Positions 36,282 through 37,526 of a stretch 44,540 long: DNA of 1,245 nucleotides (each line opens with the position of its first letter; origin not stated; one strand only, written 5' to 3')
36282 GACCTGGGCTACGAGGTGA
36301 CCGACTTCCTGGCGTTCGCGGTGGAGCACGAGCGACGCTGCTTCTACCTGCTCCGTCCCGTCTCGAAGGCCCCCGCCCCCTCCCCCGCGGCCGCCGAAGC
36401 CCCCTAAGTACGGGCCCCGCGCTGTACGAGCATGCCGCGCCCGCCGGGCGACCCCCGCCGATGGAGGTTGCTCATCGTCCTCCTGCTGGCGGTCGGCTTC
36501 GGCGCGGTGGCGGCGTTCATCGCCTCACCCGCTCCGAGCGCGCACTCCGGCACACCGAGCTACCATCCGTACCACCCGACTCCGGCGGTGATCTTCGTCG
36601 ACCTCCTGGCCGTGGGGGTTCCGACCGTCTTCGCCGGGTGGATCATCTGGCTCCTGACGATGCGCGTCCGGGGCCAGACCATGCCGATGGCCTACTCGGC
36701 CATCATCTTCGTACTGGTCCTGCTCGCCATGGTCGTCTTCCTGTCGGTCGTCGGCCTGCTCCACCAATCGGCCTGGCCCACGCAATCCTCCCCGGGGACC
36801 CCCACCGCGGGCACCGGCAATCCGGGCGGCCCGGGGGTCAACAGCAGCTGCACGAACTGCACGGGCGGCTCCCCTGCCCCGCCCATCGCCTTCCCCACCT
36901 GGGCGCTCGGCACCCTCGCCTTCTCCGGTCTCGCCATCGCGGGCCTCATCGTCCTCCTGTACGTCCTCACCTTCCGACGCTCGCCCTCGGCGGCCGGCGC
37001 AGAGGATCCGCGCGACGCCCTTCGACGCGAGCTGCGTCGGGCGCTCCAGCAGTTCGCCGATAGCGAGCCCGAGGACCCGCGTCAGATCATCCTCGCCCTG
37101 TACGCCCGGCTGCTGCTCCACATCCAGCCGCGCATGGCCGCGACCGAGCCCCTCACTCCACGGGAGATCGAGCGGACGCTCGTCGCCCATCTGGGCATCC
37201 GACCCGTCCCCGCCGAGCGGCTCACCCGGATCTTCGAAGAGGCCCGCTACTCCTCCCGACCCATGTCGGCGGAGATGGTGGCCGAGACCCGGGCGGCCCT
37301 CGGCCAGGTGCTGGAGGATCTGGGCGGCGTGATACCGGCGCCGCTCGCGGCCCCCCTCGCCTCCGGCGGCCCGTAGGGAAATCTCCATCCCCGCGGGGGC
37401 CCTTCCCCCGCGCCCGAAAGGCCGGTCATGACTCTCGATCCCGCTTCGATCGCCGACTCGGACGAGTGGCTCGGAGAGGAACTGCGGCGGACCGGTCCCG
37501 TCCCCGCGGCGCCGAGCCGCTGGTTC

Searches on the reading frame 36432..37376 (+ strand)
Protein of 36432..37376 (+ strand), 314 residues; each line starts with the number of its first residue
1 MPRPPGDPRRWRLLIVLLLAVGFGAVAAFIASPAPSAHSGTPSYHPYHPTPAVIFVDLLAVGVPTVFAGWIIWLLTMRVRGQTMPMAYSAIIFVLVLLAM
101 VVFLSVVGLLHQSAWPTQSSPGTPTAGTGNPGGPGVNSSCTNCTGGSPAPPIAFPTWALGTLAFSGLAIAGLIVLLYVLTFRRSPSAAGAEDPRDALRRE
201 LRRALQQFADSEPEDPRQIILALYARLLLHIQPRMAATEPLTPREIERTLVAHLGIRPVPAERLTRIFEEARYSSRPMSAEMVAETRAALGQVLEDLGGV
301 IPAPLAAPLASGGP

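Call 10: search_protein_families(library=pfam, proteins=[window:36432-37376:+], max_evalue=0.01)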
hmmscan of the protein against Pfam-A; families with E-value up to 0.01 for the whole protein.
window:36432-37376:+ (314 aa): 2 families
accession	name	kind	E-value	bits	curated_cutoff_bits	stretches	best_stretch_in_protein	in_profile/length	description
PF13559.11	DUF4129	-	2.2e-07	31.3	24.8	1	241-290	20-68/69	Domain of unknown function (DUF4129)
PF01757.29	Acyl_transf_3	-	0.0075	15.8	31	0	10-184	148-268/326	Acyltransferase domain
